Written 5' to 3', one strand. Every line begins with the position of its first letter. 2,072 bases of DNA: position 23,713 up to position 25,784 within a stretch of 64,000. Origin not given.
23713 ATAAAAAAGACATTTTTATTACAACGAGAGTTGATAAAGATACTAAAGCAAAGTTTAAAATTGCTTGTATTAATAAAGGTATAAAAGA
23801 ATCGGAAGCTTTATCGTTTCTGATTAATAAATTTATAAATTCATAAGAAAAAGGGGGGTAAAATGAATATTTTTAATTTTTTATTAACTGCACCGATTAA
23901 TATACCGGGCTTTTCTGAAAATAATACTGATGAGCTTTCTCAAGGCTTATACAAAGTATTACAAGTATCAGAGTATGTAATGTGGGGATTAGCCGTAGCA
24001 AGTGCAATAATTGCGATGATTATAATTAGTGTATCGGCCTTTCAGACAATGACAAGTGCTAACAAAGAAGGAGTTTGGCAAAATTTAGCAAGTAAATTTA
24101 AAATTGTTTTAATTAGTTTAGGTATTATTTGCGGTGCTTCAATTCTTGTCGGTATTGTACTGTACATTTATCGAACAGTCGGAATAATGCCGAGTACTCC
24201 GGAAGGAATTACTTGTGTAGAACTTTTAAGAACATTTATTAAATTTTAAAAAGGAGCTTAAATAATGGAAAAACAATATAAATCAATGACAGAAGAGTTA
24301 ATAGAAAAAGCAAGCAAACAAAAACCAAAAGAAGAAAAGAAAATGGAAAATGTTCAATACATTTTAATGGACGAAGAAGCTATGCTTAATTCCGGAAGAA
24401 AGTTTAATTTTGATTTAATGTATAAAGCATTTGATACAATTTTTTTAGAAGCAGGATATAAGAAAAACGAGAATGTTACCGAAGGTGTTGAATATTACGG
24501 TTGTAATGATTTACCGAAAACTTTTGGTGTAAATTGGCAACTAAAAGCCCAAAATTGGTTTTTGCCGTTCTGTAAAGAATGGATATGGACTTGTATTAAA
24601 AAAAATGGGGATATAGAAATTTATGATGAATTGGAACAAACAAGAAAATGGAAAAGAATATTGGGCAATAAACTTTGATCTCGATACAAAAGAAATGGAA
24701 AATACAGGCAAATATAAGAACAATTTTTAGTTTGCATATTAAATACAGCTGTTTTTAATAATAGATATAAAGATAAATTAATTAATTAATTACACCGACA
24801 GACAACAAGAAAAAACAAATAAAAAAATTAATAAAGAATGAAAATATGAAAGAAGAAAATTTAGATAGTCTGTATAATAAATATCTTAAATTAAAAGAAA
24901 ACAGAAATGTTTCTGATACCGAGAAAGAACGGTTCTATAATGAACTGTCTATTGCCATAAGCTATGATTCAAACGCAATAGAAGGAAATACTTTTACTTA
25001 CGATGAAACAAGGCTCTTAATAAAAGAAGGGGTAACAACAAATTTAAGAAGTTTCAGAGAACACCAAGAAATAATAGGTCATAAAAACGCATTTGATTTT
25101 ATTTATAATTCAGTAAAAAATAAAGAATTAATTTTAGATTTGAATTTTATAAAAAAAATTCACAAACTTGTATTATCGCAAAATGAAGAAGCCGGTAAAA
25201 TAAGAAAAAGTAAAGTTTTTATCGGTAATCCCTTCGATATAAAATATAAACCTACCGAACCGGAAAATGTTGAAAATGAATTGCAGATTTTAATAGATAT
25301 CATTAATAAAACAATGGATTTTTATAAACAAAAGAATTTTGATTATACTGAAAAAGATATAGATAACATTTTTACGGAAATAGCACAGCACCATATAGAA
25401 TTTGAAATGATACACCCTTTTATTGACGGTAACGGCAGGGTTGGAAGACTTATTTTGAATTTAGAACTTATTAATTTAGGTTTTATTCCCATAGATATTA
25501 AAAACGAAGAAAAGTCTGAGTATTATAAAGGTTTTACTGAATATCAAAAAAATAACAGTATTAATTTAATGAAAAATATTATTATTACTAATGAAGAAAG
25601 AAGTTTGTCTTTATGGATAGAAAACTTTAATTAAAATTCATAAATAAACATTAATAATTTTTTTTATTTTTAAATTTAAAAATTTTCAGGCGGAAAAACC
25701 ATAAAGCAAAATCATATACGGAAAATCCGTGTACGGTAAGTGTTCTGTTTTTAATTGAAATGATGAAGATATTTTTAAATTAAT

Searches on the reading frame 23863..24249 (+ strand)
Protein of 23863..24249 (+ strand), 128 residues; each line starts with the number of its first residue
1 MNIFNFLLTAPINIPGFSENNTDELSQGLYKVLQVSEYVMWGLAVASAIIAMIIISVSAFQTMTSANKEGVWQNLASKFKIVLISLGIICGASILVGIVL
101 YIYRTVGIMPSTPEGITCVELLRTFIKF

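Call 8: search_protein_families(library=pfam, proteins=[window:23863-24249:+], max_evalue=0.01)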
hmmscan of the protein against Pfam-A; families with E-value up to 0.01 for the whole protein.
window:23863-24249:+ (128 aa): 0 families

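Call 30: search_protein_families(library=ncbifam, proteins=[window:23863-24249:+], max_evalue=0.01)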
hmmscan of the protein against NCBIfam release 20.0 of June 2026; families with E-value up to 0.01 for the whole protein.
window:23863-24249:+ (128 aa): 1 family
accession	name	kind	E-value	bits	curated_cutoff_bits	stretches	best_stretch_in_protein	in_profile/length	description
NF045849.1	ICE_MMCAP2_0565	equivalog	2.6e-05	23.8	40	1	29-102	6-79/80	Mbov_0395 family pilin-like conjugal transfer protein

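Call 54: find_encoding_contigs(protein=window:23863-24249:+, flank=6000, max_places=10)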
Protein window:23863-24249:+ (128 aa): 8 contigs read that carry it; 5 places shown.
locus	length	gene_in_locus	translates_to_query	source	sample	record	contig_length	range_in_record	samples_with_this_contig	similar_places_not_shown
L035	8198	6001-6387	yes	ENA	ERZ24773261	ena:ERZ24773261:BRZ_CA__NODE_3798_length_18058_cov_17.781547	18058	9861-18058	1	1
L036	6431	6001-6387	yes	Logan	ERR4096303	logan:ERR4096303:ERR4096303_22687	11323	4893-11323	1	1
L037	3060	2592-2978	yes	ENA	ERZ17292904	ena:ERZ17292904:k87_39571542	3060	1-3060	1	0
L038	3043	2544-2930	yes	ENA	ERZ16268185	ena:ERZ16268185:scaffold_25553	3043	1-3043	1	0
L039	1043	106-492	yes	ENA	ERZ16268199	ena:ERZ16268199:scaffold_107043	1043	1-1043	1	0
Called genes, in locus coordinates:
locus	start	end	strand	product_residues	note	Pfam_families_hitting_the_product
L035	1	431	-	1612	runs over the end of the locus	-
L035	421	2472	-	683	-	PF02534:T4SS-DNA_transf, PF10412:TrwB_AAD_bind, PF12696:TraG-D_C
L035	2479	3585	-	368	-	PF18555:MobL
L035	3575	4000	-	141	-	-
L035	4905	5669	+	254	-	PF01656:CbiA, PF02374:ArsA_ATPase (weak), PF06564:CBP_BcsQ (weak), PF09140:MipZ, PF13614:AAA_31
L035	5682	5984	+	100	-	-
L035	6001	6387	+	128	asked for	-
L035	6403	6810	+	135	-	-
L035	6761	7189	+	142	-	-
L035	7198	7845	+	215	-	-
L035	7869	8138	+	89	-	-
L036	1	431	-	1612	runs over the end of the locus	-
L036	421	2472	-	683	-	PF02534:T4SS-DNA_transf, PF10412:TrwB_AAD_bind, PF12696:TraG-D_C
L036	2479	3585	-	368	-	PF18555:MobL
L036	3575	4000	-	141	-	-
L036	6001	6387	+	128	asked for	-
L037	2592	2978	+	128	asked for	-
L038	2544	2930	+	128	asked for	-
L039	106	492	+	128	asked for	-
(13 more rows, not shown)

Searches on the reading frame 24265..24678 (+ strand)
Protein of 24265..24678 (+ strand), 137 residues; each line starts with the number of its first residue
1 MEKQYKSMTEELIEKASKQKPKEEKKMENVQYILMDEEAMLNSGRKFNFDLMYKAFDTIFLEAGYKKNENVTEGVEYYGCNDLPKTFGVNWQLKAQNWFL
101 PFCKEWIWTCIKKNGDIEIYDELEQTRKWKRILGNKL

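Call 8: search_protein_families(library=pfam, proteins=[window:24265-24678:+], max_evalue=0.01)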
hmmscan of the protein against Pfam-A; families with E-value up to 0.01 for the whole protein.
window:24265-24678:+ (137 aa): 0 families

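Call 27: search_solved_structures(query=window:24265-24678:+, max_evalue=10)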
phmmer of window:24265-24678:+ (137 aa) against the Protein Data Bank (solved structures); distinct sequences matched with E-value up to 10: 4.
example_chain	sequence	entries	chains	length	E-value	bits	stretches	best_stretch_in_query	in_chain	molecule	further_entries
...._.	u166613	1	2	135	1.6e-05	28.4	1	32-118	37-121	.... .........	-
6z2i_A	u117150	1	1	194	0.45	14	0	109-132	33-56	de novo designed TIM barrel DeNovoTIM6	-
3jbn_1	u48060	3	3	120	0.87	13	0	14-59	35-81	40S ribosomal protein eS24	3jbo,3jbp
3j7a_1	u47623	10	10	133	1.6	12.2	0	14-59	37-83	40S ribosomal protein eS24 | 40S ribosomal protein S24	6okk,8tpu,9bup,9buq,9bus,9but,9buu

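Call 29: search_protein_families(library=ncbifam, proteins=[window:24265-24678:+], max_evalue=0.01)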
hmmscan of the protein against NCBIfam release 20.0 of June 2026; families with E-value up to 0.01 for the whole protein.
window:24265-24678:+ (137 aa): 0 families

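Call 38: find_homologous_proteins(query=window:24265-24678:+, max_evalue=0.001)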
Query window:24265-24678:+ (137 aa): 7 proteins with E <= 0.001 among 11 candidates.
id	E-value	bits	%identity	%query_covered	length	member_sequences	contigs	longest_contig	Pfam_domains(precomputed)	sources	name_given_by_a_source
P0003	2.1e-84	299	96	100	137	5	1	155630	-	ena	-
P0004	1.9e-67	244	85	93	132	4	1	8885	-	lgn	-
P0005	8.5e-67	242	80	98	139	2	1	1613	-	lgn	-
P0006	4.2e-65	236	85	91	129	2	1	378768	-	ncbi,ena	-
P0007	2.6e-64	234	76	98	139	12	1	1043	-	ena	-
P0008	1.7e-62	228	79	93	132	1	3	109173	-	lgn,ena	-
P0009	2.1e-55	205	83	74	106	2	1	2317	-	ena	-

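Call 39: find_encoding_contigs(protein=P0003, flank=10000, max_places=6)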
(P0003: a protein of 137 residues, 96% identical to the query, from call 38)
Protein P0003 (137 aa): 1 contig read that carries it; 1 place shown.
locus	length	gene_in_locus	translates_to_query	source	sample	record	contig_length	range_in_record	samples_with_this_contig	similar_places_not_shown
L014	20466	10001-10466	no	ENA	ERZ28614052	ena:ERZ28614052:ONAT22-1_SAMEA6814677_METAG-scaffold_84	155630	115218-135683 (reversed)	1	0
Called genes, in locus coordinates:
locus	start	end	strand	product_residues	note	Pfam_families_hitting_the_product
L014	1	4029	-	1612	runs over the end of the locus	-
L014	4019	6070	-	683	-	PF02534:T4SS-DNA_transf, PF10412:TrwB_AAD_bind, PF12696:TraG-D_C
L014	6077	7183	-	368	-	PF18555:MobL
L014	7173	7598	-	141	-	-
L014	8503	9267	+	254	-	PF01656:CbiA, PF02374:ArsA_ATPase (weak), PF06564:CBP_BcsQ (weak), PF09140:MipZ, PF13614:AAA_31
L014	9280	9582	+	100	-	-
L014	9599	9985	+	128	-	-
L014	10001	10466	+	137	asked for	-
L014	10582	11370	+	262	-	PF02661:Fic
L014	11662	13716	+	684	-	PF00724:Oxidored_FMN, PF12831:FAD_oxidored (faint), PF07992:Pyr_redox_2, PF13450:NAD_binding_8 (weak), PF13738:Pyr_redox_3, PF13434:Lys_Orn_oxgnase (weak), PF07992:Pyr_redox_2, PF00070:Pyr_redox, +4 more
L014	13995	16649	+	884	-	PF00403:HMA, PF00122:E1-E2_ATPase, PF00702:Hydrolase, PF00403:HMA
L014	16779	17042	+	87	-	PF02583:Trns_repr_metal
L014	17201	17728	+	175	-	-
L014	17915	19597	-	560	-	PF00512:HisKA, PF02518:HATPase_c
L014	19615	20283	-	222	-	PF00072:Response_reg, PF00486:Trans_reg_C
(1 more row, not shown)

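Call 40: find_encoding_contigs(protein=P0006, flank=10000, max_places=6)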
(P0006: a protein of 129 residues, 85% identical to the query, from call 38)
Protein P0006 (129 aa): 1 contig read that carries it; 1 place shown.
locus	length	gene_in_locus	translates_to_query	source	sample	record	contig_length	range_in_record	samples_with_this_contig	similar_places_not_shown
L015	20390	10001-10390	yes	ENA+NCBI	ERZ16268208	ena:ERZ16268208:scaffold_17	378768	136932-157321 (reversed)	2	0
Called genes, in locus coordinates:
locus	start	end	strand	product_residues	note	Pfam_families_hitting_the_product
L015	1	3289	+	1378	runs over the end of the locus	-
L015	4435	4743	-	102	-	PF09827:CRISPR_Cas2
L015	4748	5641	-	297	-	PF01867:Cas_Cas1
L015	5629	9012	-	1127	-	PF18470:Cas9_a, PF13395:HNH_4, PF18541:RuvC_III, PF22702:Cas9_RuvC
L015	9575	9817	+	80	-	-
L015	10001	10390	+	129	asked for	-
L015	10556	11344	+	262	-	PF02661:Fic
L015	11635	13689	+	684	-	PF00724:Oxidored_FMN, PF12831:FAD_oxidored (faint), PF07992:Pyr_redox_2, PF13450:NAD_binding_8 (weak), PF13738:Pyr_redox_3, PF13434:Lys_Orn_oxgnase (weak), PF07992:Pyr_redox_2, PF00070:Pyr_redox, +4 more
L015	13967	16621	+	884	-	PF00403:HMA, PF00122:E1-E2_ATPase, PF00702:Hydrolase, PF00403:HMA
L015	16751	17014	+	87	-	PF02583:Trns_repr_metal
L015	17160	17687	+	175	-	-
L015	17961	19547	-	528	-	PF00512:HisKA, PF02518:HATPase_c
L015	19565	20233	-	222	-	PF00072:Response_reg, PF00486:Trans_reg_C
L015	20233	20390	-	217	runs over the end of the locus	PF01895:PhoU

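Call 41: find_encoding_contigs(protein=P0008, flank=10000, max_places=6)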
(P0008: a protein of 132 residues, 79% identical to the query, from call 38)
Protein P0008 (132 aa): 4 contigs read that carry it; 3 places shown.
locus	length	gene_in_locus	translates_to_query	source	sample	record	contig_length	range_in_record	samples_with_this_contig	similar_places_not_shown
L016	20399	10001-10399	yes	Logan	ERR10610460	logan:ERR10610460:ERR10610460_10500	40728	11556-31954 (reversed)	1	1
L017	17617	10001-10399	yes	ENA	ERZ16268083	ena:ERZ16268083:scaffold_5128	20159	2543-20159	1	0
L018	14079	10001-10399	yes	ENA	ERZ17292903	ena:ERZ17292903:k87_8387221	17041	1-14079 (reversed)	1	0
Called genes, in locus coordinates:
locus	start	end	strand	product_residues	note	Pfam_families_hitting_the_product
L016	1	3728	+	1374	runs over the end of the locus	-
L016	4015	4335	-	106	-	PF09827:CRISPR_Cas2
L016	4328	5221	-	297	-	PF01867:Cas_Cas1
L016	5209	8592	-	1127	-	PF18470:Cas9_a, PF13395:HNH_4, PF18541:RuvC_III, PF22702:Cas9_RuvC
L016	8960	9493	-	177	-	PF06908:YpsA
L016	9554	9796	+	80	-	PF13443:HTH_26 (weak)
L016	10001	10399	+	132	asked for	-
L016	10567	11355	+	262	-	PF02661:Fic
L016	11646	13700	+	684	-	PF00724:Oxidored_FMN, PF12831:FAD_oxidored (faint), PF00890:FAD_binding_2 (faint), PF07992:Pyr_redox_2, PF13450:NAD_binding_8 (weak), PF13434:Lys_Orn_oxgnase (weak), PF13738:Pyr_redox_3, PF00070:Pyr_redox, +3 more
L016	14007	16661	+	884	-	PF00403:HMA, PF00122:E1-E2_ATPase, PF00702:Hydrolase, PF00403:HMA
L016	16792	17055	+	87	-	PF02583:Trns_repr_metal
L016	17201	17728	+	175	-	-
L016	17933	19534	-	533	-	PF00512:HisKA, PF02518:HATPase_c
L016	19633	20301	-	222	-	PF00072:Response_reg, PF00486:Trans_reg_C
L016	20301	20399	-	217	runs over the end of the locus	PF01895:PhoU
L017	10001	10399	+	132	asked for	-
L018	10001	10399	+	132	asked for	-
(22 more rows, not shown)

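Call 94: search_solved_structures(query=A5, max_evalue=1, show_alignments=1)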
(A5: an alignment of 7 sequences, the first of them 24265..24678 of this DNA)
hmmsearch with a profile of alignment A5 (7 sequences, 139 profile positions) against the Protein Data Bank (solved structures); distinct sequences matched with E-value up to 1: 1.
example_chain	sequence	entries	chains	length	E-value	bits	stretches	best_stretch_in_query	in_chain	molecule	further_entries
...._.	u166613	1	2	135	2.9e-07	33.7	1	19-116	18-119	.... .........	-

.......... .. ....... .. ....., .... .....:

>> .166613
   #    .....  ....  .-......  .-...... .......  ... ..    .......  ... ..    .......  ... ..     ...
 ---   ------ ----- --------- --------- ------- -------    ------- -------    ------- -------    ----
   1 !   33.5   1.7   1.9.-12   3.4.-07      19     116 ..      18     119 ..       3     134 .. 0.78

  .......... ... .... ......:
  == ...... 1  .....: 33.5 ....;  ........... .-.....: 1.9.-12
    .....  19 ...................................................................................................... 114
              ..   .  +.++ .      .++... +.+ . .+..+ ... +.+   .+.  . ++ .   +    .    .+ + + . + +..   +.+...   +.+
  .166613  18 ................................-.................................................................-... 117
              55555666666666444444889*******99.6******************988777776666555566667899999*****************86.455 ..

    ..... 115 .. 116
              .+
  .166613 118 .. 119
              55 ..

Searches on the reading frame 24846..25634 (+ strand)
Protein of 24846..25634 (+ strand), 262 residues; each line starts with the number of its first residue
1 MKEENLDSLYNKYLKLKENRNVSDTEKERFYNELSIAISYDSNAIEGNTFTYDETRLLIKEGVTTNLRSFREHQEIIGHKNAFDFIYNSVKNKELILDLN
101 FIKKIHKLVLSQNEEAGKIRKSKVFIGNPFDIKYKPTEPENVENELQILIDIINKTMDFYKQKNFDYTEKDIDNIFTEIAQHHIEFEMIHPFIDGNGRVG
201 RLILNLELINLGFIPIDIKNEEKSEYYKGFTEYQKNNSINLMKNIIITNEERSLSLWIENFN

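Call 8: search_protein_families(library=pfam, proteins=[window:24846-25634:+], max_evalue=0.01)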
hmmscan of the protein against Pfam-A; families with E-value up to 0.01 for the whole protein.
window:24846-25634:+ (262 aa): 1 family
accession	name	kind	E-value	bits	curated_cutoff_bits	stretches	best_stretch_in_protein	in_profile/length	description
PF02661.23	Fic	-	3.4e-17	63.5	24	1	97-207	2-92/93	Fic/DOC family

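Call 30: search_protein_families(library=ncbifam, proteins=[window:24846-25634:+], max_evalue=0.01)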
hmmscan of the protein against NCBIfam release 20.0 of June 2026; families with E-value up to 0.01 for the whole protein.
window:24846-25634:+ (262 aa): 3 families
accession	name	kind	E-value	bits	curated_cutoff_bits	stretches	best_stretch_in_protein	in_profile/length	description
NF046030.1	ProtAdlyltaseSoFic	equivalog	2.1e-10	40.1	550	1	163-234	167-243/361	protein adenylyltransferase Fic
TIGR02613.1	mob_myst_B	hypoth_equivalog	9.7e-07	28.8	124.4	1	54-215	8-148/186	mobile mystery protein B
NF046029.1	ProtAdlyltaseNmFic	equivalog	1.1e-06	28.5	230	1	159-231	66-138/177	protein adenylyltransferase Fic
